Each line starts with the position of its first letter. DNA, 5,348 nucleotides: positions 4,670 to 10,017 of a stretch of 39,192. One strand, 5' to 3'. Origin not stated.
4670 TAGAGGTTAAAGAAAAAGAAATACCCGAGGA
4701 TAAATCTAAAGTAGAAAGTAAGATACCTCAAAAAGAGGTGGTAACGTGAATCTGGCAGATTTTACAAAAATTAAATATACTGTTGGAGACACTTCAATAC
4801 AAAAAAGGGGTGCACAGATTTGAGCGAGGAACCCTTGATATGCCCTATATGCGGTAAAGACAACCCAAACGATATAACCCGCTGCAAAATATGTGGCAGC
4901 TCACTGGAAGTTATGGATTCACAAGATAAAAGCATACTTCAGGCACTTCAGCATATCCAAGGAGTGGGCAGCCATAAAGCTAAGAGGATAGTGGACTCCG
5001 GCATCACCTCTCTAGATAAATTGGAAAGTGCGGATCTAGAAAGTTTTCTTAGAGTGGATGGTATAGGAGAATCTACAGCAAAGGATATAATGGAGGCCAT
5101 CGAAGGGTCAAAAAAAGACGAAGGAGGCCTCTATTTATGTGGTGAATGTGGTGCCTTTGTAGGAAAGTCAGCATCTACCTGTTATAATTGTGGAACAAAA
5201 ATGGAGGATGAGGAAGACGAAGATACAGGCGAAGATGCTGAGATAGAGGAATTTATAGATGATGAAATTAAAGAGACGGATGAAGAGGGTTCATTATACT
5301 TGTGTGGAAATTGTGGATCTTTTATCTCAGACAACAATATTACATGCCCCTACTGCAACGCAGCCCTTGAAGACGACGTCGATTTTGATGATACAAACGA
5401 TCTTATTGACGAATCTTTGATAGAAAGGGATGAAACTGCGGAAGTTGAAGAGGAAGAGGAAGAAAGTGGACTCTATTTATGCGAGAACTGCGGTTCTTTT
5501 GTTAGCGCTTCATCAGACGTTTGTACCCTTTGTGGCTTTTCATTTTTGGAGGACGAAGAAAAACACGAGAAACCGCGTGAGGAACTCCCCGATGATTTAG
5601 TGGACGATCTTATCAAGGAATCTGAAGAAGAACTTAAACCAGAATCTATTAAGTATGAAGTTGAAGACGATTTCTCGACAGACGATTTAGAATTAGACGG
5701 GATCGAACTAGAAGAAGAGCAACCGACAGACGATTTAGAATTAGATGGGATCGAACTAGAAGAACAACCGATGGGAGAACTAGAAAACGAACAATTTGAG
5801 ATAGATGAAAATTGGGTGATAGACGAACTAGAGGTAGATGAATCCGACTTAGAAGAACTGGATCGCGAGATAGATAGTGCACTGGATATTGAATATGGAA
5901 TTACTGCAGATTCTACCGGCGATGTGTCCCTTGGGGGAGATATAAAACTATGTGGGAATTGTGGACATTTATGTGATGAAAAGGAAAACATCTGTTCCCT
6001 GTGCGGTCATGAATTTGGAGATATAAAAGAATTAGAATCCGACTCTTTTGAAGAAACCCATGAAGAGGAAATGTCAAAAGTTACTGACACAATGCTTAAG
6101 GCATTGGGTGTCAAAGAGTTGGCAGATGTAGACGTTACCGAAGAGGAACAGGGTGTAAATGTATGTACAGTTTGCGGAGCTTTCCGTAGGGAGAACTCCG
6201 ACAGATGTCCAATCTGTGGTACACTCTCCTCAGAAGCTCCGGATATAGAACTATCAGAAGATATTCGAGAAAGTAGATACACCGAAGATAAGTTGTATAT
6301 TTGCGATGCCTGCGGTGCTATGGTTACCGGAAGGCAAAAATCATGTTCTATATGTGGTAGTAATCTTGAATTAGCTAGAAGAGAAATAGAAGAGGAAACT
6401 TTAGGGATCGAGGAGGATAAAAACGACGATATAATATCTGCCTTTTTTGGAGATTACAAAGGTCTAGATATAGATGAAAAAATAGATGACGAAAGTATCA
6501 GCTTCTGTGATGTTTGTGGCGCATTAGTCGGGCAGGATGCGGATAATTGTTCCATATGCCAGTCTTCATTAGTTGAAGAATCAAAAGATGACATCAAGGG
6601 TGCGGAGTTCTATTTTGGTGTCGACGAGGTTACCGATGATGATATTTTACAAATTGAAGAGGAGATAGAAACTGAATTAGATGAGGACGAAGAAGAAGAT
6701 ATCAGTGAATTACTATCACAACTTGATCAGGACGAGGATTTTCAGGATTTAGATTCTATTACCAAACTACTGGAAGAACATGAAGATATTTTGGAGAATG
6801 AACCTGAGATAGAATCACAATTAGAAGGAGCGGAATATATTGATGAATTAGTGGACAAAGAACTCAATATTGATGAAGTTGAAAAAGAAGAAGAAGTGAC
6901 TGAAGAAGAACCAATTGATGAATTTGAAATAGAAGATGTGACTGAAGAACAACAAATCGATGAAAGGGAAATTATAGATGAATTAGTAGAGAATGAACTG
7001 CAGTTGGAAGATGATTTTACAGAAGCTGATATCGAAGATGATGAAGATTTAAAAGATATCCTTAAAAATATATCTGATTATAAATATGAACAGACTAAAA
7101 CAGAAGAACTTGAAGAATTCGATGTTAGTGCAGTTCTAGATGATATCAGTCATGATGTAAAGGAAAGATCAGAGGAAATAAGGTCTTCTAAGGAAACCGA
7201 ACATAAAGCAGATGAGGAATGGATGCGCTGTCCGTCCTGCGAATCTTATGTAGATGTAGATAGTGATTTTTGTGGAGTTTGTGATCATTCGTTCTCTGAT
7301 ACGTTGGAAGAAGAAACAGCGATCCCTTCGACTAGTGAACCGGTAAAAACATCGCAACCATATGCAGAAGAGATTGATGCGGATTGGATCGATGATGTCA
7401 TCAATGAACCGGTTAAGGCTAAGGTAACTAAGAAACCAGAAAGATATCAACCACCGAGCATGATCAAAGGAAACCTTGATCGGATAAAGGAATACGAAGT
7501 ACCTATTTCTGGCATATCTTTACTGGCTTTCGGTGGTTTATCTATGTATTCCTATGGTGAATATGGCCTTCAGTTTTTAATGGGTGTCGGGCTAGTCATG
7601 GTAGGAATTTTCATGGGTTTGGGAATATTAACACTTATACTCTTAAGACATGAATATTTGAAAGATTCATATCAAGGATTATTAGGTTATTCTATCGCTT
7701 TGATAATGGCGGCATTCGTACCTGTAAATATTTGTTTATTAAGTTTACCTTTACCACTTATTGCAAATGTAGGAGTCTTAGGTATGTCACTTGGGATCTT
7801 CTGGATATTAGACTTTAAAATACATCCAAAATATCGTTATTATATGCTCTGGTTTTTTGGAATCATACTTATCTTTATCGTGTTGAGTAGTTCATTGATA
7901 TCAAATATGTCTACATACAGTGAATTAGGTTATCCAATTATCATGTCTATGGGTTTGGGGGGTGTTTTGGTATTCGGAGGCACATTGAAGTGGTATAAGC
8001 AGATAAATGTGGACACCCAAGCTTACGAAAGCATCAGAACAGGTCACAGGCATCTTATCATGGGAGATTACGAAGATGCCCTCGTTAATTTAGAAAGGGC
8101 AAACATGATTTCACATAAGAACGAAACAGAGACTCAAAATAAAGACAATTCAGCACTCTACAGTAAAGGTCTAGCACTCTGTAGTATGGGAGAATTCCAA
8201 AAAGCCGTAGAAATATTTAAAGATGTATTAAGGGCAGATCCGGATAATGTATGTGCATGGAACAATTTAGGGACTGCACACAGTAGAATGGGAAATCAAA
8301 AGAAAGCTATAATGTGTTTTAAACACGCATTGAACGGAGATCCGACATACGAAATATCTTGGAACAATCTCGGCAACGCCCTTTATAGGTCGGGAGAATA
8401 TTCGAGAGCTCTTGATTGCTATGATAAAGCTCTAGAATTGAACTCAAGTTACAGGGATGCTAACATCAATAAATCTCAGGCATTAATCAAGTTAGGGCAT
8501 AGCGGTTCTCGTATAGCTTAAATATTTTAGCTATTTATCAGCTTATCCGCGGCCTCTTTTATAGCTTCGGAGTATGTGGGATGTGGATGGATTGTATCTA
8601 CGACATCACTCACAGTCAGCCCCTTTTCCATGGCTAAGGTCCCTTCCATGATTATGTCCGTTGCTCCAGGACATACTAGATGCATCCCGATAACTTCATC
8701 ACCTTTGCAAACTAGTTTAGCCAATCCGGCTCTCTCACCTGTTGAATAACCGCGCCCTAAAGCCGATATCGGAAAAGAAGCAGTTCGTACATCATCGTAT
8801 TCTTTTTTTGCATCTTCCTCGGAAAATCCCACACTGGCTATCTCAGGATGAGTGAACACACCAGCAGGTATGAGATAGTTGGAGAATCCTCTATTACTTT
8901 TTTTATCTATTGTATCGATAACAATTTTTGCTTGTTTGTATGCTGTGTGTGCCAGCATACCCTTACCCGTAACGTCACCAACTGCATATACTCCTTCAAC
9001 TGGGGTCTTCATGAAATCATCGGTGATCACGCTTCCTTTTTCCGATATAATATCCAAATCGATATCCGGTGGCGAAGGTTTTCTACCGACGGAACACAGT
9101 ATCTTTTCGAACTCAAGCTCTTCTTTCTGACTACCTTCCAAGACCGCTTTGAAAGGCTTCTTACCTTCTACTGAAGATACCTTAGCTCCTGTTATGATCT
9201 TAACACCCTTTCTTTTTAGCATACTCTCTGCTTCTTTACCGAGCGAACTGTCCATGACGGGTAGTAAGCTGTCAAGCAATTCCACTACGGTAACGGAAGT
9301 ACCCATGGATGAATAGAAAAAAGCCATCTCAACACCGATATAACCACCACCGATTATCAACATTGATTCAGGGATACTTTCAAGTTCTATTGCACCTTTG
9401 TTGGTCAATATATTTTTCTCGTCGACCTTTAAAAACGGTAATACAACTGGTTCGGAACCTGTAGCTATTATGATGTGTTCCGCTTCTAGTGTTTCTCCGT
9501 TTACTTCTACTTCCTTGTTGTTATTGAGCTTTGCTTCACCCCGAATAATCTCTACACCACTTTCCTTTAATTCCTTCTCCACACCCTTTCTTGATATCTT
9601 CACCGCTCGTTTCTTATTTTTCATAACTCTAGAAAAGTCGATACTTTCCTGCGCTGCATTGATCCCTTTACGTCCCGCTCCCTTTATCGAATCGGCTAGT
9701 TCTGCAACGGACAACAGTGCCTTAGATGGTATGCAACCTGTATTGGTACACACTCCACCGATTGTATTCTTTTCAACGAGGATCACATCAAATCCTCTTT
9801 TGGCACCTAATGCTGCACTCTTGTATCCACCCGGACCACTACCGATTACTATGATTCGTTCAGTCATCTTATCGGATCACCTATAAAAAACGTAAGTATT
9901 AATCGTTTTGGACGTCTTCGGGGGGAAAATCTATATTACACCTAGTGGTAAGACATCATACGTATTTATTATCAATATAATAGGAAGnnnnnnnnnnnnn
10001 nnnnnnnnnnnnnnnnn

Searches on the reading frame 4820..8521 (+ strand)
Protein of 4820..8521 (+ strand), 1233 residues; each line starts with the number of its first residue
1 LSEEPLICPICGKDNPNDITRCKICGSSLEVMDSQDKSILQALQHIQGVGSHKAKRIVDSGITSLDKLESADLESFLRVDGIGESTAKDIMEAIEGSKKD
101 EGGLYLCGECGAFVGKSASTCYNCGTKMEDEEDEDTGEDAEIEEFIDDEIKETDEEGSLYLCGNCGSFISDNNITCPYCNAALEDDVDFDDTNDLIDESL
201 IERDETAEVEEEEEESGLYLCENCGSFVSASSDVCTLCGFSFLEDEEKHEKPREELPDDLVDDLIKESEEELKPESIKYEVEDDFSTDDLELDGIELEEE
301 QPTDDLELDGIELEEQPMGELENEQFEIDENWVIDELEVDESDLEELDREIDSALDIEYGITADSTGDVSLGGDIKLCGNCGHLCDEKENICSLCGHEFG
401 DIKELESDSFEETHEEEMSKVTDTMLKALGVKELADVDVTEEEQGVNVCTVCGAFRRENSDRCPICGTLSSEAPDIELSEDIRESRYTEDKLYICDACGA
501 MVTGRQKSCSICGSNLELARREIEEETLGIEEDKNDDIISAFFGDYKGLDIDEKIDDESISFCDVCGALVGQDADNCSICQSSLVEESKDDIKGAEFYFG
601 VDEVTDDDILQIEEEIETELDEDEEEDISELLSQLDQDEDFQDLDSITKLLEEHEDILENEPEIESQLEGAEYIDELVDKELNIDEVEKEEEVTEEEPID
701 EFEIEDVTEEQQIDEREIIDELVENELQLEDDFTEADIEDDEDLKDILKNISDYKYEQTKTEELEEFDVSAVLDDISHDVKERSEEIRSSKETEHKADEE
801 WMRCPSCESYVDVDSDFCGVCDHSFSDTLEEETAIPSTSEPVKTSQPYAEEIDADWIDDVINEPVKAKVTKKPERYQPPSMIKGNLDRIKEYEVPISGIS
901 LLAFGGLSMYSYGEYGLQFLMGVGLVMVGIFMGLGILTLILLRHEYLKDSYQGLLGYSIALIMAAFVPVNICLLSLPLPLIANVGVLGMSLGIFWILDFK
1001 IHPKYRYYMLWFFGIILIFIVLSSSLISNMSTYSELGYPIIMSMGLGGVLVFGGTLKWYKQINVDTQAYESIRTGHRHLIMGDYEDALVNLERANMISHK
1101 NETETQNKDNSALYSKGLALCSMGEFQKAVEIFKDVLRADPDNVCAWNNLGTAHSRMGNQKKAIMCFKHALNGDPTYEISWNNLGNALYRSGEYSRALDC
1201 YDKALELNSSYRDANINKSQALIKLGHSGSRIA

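Call 5: search_protein_families(library=pfam, proteins=[window:4820-8521:+], max_evalue=0.001)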
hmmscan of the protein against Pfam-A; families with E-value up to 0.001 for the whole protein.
window:4820-8521:+ (1233 aa): 28 families (the best 25 are shown)
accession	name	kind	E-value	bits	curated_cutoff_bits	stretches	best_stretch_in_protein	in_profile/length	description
PF00515.34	TPR_1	-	3.6e-26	90.3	27.8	3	1180-1211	3-34/34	Tetratricopeptide repeat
PF07719.23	TPR_2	-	2.5e-21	74.4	27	1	1181-1209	4-32/34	Tetratricopeptide repeat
PF12773.13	DZR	-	5.6e-19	68.5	27.3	2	162-239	1-45/45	Double zinc ribbon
PF13414.12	TPR_11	-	5.6e-19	68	26.8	3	1185-1226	1-42/42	TPR repeat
PF13181.12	TPR_8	-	2.7e-16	58.7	25.7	0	1180-1210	3-33/34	Tetratricopeptide repeat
PF13424.12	TPR_12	-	5.6e-16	58.9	30.1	2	1111-1173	4-74/77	Tetratricopeptide repeat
PF13431.12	TPR_17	-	1.7e-14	53.2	24.4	1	1133-1164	2-33/34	Tetratricopeptide repeat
PF13248.11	Zn_ribbon_3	-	3.5e-13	49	27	0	494-516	4-26/26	zinc-ribbon domain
PF14520.12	HHH_5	-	1.9e-11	44.7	27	1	41-94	2-55/57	Helix-hairpin-helix domain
PF13176.12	TPR_7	-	5.9e-11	42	27.9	0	1180-1209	1-30/36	Tetratricopeptide repeat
PF14559.12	TPR_19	-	1.6e-10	41.6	25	1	1123-1174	4-55/68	Tetratricopeptide repeat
PF13428.12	TPR_14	-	3e-10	40.2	23.5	0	1181-1217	4-40/44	Tetratricopeptide repeat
PF13432.12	TPR_16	-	3.9e-10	40.4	32.7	0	1183-1226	2-45/65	Tetratricopeptide repeat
PF13374.12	TPR_10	-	3.9e-10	39.8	27.5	1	1182-1207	6-31/42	Tetratricopeptide repeat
PF17032.10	Zn_ribbon_15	-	9.7e-10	39.6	28.9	0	798-821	49-72/73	zinc-ribbon family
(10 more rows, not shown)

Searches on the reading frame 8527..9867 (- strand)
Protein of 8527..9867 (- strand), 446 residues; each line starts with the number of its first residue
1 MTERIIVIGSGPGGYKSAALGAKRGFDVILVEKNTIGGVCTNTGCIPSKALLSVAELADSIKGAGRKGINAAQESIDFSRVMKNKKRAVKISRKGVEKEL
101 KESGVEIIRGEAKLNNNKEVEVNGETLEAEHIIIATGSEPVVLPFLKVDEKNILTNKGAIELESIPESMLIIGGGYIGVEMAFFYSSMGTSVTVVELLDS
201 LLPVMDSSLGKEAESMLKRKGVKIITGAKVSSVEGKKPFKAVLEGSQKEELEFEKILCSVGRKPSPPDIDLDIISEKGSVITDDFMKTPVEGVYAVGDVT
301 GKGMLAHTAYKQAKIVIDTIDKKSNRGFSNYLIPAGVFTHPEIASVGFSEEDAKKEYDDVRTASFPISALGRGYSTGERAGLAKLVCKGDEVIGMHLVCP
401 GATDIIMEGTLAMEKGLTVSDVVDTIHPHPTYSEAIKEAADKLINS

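Call 5: search_protein_families(library=pfam, proteins=[window:8527-9867:-], max_evalue=0.001)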
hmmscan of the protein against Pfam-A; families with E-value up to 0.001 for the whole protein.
window:8527-9867:- (446 aa): 12 families
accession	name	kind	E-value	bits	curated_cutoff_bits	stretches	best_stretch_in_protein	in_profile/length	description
PF07992.20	Pyr_redox_2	-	8.8e-67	226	26.1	1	4-313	2-291/291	Pyridine nucleotide-disulphide oxidoreductase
PF02852.28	Pyr_redox_dim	-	4.3e-33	114.2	25.3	1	333-440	1-110/110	Pyridine nucleotide-disulphide oxidoreductase, dimerisation domain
PF00070.33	Pyr_redox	-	3.5e-20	72.7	22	1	169-237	2-70/82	Pyridine nucleotide-disulphide oxidoreductase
PF13738.12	Pyr_redox_3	-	5.7e-12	45.9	30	1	6-297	1-305/305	Pyridine nucleotide-disulphide oxidoreductase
PF01134.28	GIDA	-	3.6e-11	43.2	22.1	1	5-138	2-150/391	Glucose inhibited division protein A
PF12831.13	FAD_oxidored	-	3.6e-08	33.6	27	1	5-118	2-116/416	FAD dependent oxidoreductase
PF01266.30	DAO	-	1.7e-07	31.5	27.9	0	4-38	1-37/353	FAD dependent oxidoreductase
PF13450.12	NAD_binding_8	-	1.3e-06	29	21.9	0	7-41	1-36/68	NAD(P)-binding Rossmann-like domain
PF03486.20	HI0933_like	-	2.4e-06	27.6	50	0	4-35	2-33/244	HI0933-like protein Rossmann domain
PF00890.30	FAD_binding_2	-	6.4e-06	26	20.4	0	5-35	2-32/414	FAD binding domain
PF01494.25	FAD_binding_3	-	0.00023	20.9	22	0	5-34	4-33/349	FAD binding domain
PF02737.24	3HCDH_N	-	0.00026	21.4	22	0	171-223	4-56/180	3-hydroxyacyl-CoA dehydrogenase, NAD binding domain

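Call 69: search_protein_families(library=ncbifam, proteins=[window:8527-9867:-], max_evalue=1e-10)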
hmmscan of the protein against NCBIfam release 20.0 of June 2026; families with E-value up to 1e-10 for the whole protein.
window:8527-9867:- (446 aa): 37 families (the best 25 are shown)
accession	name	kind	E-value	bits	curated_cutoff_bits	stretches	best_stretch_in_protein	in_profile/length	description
TIGR01350.1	lipoamide_DH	equivalog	4.9e-138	460.7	408.8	1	4-444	3-455/461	dihydrolipoyl dehydrogenase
TIGR02053.1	MerA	equivalog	2.6e-95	320.1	454.45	1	4-441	2-451/465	mercury(II) reductase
NF004945.0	PRK06292.2-3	equivalog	6.3e-95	318.7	494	1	5-436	6-445/457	dihydrolipoyl dehydrogenase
NF004991.0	PRK06370.1-3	subfamily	1.4e-88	297.7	620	1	5-442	38-486/509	FAD-containing oxidoreductase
NF004776.0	PRK06116.1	equivalog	2.8e-85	287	480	1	5-435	7-445/450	glutathione-disulfide reductase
NF004947.0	PRK06292.2-5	equivalog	5.2e-85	286.1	592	1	5-443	6-458/474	dihydrolipoyl dehydrogenase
NF004943.0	PRK06292.2-1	equivalog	5.4e-83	279.3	432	1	5-443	6-455/456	dihydrolipoyl dehydrogenase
NF003585.0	PRK05249.1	equivalog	3.5e-80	269.9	465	1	5-444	9-458/464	Si-specific NAD(P)(+) transhydrogenase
NF004946.0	PRK06292.2-4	subfamily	1e-79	268.6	634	1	5-444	6-471/487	dihydrolipoyl dehydrogenase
NF004992.0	PRK06370.1-4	equivalog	2.6e-79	266.8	629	1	6-438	8-450/459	FAD-containing oxidoreductase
NF005883.0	PRK07845.1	equivalog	3.2e-79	267.1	479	1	2-444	2-460/466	NAD(P)H-quinone dehydrogenase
NF005884.0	PRK07846.1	equivalog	2.7e-72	243.9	501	1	5-440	6-448/454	mycothione reductase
TIGR01421.1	gluta_reduc_1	equivalog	3.2e-72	244.2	556.15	1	5-435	5-445/450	glutathione-disulfide reductase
TIGR01424.1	gluta_reduc_2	equivalog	1.1e-70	238.5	606.05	1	6-435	6-441/446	glutathione-disulfide reductase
NF005572.0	PRK07251.1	equivalog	6.8e-66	222.8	537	1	4-437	5-433/438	FAD-containing oxidoreductase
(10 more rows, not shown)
